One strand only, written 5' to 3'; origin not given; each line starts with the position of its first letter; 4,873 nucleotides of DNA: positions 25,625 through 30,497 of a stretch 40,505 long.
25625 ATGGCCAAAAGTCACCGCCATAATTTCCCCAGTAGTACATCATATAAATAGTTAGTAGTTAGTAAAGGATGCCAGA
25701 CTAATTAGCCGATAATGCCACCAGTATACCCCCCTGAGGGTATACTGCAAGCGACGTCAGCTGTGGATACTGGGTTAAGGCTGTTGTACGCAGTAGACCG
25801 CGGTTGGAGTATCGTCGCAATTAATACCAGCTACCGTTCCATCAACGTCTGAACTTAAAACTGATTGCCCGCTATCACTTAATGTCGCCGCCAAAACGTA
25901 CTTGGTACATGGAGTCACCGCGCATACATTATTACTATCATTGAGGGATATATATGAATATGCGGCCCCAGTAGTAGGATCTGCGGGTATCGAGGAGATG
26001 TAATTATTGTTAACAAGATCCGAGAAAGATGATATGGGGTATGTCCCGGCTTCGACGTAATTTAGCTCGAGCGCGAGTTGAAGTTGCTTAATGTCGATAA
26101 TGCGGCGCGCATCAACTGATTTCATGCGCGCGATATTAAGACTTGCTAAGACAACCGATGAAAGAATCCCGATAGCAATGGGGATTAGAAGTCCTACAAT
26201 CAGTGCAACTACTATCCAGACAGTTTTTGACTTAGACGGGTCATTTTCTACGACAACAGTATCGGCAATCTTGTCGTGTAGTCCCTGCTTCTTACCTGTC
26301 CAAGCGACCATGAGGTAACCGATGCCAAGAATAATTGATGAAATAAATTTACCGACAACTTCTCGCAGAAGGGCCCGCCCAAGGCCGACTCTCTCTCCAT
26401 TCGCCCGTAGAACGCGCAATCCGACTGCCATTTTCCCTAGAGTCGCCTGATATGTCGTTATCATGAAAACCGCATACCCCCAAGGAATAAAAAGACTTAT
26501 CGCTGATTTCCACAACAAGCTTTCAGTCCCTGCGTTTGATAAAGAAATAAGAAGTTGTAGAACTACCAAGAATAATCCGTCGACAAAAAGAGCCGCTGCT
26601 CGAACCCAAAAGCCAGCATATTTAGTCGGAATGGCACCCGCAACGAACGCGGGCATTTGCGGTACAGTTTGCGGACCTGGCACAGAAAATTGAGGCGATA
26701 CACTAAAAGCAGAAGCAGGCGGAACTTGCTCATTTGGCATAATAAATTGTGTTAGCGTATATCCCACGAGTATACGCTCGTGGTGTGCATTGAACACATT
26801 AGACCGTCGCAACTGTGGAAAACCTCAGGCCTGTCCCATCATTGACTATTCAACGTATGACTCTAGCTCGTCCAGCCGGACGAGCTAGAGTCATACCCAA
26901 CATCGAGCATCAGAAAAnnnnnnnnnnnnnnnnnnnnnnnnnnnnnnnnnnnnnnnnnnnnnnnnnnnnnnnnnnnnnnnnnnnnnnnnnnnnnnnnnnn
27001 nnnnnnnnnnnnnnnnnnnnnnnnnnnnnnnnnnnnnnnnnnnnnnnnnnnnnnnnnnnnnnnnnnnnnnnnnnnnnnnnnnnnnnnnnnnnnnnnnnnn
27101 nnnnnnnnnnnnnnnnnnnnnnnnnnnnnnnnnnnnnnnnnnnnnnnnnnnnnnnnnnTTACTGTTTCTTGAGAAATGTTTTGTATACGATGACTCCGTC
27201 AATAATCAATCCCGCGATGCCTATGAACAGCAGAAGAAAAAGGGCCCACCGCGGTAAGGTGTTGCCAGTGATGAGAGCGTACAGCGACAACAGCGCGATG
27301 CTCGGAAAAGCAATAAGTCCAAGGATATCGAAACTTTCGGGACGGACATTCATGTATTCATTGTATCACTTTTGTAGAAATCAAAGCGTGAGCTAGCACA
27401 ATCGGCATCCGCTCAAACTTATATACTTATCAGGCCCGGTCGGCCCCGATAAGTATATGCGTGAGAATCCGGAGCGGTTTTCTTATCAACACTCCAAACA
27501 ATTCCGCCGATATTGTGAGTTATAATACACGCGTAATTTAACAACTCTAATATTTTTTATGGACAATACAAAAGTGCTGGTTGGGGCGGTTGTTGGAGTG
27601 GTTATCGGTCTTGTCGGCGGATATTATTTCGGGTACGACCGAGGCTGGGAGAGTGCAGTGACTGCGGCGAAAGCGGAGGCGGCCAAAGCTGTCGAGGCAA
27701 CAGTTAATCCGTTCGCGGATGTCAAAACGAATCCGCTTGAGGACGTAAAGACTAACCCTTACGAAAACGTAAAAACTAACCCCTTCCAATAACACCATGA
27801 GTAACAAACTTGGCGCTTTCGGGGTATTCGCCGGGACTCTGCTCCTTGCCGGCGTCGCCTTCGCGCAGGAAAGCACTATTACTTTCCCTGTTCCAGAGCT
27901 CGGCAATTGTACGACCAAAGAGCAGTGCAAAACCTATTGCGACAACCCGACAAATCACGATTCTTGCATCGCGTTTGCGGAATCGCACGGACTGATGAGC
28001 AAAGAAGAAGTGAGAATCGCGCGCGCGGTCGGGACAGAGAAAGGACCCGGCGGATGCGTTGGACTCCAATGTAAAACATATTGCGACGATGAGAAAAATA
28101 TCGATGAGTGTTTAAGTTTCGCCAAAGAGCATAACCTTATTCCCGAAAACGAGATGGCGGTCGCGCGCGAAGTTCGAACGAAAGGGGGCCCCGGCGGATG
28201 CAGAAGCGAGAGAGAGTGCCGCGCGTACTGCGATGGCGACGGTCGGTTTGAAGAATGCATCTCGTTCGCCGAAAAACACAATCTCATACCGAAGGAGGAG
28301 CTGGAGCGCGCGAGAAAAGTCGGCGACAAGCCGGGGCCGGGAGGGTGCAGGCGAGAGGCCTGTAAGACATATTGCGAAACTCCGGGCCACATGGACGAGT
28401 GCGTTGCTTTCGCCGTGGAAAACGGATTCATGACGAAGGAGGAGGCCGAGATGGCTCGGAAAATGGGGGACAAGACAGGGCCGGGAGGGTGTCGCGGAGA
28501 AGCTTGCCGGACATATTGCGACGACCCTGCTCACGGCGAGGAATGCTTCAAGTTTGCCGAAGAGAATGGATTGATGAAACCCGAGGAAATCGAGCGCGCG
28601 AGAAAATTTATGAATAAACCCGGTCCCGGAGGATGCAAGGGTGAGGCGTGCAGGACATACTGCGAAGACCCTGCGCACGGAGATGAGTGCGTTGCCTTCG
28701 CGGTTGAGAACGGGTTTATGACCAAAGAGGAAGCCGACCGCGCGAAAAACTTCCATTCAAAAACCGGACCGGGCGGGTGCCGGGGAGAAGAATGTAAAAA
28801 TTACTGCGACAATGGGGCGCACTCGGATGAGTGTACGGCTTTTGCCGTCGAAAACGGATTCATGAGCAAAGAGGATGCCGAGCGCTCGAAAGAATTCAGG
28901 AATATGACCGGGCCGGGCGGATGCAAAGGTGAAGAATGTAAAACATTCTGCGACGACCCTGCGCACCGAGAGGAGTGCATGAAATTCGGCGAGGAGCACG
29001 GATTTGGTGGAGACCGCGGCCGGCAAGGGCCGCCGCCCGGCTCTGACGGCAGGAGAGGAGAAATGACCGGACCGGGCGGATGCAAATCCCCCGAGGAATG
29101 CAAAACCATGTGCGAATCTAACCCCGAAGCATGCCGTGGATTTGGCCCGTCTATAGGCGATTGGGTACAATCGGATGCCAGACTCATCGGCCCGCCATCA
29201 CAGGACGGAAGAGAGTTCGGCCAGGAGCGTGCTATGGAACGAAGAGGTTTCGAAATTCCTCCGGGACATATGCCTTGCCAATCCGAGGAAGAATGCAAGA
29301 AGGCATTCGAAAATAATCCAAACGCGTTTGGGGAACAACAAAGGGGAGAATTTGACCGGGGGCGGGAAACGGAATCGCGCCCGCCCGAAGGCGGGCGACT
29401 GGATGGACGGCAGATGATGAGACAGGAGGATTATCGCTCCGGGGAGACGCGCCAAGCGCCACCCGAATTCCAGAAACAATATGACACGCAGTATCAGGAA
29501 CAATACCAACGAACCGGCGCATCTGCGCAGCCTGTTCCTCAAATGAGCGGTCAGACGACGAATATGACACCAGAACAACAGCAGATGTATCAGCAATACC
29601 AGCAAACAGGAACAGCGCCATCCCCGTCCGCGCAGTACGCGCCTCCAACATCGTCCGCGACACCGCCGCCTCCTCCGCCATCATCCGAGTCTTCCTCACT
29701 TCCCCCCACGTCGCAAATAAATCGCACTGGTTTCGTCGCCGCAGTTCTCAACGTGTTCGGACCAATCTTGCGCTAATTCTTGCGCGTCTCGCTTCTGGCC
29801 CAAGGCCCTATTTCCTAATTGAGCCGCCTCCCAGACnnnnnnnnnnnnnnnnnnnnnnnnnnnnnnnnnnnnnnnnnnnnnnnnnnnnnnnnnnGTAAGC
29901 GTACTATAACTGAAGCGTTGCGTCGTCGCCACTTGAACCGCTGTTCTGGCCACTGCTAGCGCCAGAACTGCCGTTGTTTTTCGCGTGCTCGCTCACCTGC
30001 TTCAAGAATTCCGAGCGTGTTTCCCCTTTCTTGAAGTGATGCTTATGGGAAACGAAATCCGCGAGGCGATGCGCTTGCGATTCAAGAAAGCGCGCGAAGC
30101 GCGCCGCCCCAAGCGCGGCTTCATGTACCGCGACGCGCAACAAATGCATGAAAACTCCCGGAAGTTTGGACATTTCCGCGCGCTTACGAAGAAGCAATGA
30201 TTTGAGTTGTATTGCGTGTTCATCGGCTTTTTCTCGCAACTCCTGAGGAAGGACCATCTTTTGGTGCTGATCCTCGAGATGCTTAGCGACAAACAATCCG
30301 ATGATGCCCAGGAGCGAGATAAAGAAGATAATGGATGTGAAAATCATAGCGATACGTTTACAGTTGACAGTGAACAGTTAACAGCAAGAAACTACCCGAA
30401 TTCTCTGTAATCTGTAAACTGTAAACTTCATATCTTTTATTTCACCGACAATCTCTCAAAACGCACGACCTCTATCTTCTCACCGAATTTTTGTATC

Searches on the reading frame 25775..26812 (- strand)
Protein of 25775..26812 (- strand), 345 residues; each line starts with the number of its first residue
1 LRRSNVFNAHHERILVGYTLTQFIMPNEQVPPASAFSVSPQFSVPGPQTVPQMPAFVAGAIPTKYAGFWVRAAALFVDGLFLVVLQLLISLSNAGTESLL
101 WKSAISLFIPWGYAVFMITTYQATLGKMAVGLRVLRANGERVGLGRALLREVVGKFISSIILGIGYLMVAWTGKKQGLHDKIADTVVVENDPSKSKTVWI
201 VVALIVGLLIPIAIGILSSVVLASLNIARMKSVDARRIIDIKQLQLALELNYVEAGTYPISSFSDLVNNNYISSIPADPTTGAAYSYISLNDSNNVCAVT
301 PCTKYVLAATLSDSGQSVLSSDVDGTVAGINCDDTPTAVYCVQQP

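Call 54: search_protein_families(library=pfam, proteins=[window:25775-26812:-], max_evalue=0.001)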
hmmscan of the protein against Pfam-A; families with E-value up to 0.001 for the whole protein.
window:25775-26812:- (345 aa): 1 family
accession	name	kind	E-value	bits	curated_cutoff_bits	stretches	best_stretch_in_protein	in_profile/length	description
PF06271.18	RDD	-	3.8e-25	89.2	24.1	1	65-183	1-136/137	RDD family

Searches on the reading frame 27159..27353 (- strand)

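Call 98: search_protein_families(library=pfam, proteins=[window:27159-27353:-], max_evalue=0.01)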
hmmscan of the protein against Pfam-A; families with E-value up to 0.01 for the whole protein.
window:27159-27353:- (64 aa): 1 family
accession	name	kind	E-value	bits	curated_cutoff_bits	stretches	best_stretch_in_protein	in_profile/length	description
PF07884.19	VKOR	-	0.00056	20.5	27.5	1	9-60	59-109/134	Vitamin K epoxide reductase family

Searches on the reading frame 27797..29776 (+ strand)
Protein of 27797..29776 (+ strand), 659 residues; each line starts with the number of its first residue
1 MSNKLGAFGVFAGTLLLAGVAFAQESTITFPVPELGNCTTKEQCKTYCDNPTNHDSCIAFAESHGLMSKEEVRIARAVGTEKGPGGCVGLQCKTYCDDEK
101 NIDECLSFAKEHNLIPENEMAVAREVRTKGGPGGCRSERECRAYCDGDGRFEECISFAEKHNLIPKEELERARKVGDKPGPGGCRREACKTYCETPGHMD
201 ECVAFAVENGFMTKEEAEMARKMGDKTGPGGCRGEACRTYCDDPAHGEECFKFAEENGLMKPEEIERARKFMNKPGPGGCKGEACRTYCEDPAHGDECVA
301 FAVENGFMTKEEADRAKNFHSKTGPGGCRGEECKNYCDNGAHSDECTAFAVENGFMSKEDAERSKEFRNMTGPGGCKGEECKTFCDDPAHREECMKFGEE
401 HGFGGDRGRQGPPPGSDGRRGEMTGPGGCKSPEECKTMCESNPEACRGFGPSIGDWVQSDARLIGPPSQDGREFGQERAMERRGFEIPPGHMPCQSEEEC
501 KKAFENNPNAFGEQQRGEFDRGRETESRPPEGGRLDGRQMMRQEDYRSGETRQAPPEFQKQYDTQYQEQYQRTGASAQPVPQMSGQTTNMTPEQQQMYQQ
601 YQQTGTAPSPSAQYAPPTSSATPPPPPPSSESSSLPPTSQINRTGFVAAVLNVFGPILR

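Call 54: search_protein_families(library=pfam, proteins=[window:27797-29776:+], max_evalue=0.001)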
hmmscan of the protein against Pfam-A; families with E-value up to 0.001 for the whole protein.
window:27797-29776:+ (659 aa): 1 family
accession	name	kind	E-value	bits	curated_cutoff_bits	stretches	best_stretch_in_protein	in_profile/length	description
PF17449.7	YrzK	-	0.00049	20.8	27.8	0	194-219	27-49/54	Uncharacterized YrzK-like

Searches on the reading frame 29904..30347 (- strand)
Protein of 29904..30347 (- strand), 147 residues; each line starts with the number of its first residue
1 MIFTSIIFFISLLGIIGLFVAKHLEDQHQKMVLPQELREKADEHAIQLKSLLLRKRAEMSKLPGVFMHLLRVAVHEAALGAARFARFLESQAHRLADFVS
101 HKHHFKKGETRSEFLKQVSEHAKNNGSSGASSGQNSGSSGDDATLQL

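Call 15: search_protein_families(library=pfam, proteins=[window:29904-30347:-], max_evalue=0.1)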
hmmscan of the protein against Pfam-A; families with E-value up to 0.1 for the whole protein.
window:29904-30347:- (147 aa): 2 families
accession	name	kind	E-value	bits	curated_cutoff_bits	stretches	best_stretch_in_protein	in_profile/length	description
PF06348.16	DUF1059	-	0.041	14.6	21.1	0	105-124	17-35/56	Protein of unknown function (DUF1059)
PF25061.1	RRM_fung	-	0.043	14.4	27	0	101-129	42-70/85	Fungal RNA-binding domain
